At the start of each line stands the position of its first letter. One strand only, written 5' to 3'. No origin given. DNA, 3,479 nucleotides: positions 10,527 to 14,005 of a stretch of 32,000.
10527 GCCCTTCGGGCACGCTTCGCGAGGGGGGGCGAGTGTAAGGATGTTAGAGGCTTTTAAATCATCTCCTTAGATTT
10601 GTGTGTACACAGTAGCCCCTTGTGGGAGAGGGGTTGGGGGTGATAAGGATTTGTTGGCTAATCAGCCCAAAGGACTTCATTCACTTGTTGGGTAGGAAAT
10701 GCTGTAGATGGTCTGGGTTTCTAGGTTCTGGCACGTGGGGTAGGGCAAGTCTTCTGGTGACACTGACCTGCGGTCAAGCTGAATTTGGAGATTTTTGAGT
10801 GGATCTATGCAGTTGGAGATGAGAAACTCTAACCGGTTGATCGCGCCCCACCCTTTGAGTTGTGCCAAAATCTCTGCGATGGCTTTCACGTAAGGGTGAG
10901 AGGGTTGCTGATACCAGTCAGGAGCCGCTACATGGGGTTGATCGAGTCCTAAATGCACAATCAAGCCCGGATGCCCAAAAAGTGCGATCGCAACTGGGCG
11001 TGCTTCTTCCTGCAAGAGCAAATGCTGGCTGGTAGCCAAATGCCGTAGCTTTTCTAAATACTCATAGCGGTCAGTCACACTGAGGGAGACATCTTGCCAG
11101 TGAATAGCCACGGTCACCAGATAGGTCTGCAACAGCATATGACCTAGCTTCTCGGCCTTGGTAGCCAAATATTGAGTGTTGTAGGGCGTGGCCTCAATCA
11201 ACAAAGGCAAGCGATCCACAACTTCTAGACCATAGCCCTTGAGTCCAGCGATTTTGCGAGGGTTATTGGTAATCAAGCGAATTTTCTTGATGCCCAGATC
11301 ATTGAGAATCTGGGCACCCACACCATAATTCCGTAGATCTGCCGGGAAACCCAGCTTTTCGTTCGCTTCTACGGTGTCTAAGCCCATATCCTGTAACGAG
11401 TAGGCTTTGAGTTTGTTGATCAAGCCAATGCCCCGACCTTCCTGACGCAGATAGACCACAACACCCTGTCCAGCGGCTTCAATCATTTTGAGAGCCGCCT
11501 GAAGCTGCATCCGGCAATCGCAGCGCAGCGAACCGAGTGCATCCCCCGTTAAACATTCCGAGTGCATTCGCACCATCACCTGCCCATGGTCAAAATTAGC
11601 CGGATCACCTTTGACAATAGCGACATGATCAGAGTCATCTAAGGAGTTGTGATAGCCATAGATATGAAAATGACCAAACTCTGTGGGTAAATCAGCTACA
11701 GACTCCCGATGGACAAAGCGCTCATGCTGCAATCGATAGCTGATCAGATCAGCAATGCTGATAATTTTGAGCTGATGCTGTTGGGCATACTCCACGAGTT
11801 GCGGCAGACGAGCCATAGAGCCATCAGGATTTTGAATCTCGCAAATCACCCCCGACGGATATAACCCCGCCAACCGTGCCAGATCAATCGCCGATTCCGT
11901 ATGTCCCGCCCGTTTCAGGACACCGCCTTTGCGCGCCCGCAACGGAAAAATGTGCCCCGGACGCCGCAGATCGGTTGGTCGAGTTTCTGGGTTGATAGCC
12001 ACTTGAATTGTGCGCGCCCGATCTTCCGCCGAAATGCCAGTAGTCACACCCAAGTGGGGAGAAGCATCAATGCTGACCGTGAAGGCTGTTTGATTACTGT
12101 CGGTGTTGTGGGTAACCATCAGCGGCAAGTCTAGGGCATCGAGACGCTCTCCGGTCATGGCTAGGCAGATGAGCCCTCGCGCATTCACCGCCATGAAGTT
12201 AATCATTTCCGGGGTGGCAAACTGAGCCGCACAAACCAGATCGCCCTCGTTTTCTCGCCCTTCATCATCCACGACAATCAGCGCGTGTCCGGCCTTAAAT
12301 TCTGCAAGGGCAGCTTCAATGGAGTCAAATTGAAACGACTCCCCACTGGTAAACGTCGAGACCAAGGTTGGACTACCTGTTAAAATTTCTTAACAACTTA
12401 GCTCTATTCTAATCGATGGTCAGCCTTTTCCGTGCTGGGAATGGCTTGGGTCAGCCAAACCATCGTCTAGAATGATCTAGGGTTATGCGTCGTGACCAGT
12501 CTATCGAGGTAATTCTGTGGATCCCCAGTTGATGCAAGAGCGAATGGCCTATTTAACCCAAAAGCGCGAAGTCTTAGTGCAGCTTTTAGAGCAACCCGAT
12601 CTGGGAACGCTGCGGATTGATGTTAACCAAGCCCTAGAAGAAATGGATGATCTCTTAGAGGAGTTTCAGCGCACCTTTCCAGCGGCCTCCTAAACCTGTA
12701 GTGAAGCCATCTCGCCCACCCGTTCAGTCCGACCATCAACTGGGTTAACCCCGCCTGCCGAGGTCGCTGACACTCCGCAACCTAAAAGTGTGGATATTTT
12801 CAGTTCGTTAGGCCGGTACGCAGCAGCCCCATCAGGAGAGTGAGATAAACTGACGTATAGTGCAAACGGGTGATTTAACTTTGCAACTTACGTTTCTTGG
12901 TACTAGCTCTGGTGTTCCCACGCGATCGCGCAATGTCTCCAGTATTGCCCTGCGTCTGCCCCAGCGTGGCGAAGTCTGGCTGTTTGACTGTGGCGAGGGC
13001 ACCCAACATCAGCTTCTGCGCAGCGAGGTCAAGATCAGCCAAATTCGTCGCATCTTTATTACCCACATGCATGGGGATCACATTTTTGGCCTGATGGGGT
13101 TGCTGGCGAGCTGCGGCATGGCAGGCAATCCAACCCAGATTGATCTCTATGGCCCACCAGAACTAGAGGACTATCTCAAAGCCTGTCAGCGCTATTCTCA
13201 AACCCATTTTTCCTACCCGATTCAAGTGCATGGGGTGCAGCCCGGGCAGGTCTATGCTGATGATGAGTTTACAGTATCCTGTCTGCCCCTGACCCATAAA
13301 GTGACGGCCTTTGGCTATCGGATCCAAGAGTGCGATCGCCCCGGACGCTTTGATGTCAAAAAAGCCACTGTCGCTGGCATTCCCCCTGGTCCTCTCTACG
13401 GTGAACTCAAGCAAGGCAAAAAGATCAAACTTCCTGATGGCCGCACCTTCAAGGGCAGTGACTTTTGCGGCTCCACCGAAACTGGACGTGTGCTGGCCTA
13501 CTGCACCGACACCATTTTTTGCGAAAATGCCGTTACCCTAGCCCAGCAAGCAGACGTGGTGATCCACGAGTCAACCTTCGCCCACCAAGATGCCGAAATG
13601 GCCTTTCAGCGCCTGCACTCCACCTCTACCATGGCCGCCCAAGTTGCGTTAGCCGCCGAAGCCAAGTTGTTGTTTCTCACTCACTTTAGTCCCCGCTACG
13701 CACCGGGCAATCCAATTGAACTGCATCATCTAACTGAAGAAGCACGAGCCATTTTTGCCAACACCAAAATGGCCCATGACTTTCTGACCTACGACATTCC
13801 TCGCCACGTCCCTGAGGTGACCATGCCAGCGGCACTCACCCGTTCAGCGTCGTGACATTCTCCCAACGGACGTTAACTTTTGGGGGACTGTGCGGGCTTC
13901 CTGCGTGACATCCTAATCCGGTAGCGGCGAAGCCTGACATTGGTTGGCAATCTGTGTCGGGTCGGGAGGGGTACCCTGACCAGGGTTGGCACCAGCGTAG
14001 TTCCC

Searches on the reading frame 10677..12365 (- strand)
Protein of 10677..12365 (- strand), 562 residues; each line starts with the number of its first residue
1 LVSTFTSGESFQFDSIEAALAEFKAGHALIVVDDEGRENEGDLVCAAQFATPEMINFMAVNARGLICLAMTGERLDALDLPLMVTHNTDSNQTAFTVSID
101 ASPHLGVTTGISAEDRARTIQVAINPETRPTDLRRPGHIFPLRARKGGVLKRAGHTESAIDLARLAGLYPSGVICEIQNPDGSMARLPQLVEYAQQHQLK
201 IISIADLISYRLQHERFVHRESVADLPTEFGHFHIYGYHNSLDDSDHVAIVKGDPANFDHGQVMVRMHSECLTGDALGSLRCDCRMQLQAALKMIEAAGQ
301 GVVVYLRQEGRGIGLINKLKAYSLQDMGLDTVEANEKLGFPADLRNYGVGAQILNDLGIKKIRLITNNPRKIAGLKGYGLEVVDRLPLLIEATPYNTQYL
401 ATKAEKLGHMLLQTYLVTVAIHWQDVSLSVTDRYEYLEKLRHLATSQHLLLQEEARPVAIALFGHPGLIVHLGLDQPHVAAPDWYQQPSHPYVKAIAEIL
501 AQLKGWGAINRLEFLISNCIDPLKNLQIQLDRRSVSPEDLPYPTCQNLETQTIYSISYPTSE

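Call 44: search_protein_families(library=pfam, proteins=[window:10677-12365:-], max_evalue=0.001)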
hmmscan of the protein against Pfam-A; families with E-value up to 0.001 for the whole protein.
window:10677-12365:- (562 aa): 2 families
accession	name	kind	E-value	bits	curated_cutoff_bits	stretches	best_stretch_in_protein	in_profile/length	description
PF00926.24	DHBP_synthase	-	6.4e-87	290.4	26.4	1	17-210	1-191/191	3,4-dihydroxy-2-butanone 4-phosphate synthase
PF00925.25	GTP_cyclohydro2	-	2.1e-74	249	23.3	1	222-387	4-165/165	GTP cyclohydrolase II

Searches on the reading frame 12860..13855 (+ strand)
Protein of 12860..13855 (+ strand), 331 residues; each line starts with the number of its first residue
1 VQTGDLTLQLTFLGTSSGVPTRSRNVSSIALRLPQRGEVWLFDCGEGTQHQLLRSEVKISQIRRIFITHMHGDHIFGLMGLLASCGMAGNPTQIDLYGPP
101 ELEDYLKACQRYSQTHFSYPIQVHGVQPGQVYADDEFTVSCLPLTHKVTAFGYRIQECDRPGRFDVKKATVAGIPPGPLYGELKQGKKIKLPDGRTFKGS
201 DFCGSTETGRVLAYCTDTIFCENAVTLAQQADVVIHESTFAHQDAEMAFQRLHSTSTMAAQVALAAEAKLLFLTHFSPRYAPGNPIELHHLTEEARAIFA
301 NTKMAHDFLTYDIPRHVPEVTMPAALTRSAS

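Call 44: search_protein_families(library=pfam, proteins=[window:12860-13855:+], max_evalue=0.001)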
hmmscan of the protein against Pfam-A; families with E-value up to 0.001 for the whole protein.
window:12860-13855:+ (331 aa): 3 families
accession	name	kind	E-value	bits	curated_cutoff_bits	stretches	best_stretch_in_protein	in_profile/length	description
PF12706.13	Lactamase_B_2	-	8e-20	71.7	27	2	41-156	4-131/200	Beta-lactamase superfamily domain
PF00753.33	Lactamase_B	-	2.6e-10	41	22.7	1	25-86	5-68/196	Metallo-beta-lactamase superfamily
PF13691.12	Lactamase_B_4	-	2.8e-06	27.3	27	1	27-75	13-61/63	tRNase Z endonuclease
